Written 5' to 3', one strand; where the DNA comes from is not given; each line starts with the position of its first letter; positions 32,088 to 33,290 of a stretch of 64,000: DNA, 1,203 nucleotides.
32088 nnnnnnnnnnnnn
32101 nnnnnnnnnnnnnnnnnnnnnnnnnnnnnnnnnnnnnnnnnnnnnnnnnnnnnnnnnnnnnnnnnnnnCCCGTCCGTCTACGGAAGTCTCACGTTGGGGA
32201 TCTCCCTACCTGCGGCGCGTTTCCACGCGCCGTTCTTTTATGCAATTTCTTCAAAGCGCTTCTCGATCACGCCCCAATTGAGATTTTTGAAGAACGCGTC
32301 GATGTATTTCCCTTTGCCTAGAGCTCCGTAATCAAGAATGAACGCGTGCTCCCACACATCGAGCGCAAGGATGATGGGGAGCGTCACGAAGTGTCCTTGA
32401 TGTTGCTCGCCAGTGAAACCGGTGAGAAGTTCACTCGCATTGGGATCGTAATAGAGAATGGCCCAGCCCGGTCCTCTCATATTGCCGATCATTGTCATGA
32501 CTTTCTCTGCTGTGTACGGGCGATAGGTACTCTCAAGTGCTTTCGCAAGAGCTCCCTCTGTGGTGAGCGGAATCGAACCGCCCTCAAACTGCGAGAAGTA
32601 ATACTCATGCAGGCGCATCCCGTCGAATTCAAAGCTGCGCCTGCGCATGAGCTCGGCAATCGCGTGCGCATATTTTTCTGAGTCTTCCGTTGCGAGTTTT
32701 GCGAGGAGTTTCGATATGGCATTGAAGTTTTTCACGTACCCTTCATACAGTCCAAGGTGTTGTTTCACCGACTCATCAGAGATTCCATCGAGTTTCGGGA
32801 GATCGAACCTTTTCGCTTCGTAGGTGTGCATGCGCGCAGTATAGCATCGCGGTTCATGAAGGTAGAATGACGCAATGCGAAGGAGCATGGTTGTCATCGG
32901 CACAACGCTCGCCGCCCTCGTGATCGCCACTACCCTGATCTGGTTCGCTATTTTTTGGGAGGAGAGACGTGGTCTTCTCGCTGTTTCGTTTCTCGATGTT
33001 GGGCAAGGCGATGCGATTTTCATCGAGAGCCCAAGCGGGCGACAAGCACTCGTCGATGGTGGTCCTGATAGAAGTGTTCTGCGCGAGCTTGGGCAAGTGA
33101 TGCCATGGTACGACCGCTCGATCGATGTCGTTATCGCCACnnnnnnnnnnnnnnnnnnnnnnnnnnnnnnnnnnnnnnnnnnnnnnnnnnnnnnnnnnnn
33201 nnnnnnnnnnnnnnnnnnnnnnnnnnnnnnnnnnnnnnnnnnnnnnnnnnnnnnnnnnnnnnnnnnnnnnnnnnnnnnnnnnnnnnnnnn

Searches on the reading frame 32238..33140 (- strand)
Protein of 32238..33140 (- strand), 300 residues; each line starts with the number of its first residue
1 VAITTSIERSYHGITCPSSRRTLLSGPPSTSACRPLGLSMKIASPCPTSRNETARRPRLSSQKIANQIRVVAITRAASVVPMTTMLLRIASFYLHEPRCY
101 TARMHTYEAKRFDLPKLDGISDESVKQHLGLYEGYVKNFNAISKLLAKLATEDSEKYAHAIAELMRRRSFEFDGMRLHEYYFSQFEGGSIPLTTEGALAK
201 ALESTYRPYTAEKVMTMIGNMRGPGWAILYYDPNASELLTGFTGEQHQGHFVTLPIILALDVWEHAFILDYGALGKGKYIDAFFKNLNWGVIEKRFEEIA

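Call 65: search_protein_families(library=ncbifam, proteins=[window:32238-33140:-], max_evalue=0.00001)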
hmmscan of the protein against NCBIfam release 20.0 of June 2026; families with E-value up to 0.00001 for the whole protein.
window:32238-33140:- (300 aa): 3 families
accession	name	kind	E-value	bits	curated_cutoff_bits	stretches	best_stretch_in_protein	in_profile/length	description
NF041312.1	Superox_dis_Halo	equivalog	5.8e-21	75.4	300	1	128-299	25-191/196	superoxide dismutase [Mn]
NF007832.0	PRK10543.1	equivalog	4.5e-07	29.6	348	1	120-296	19-191/193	superoxide dismutase [Fe]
NF008177.0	PRK10925.1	equivalog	2.5e-06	27.5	363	1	134-298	34-204/206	superoxide dismutase [Mn]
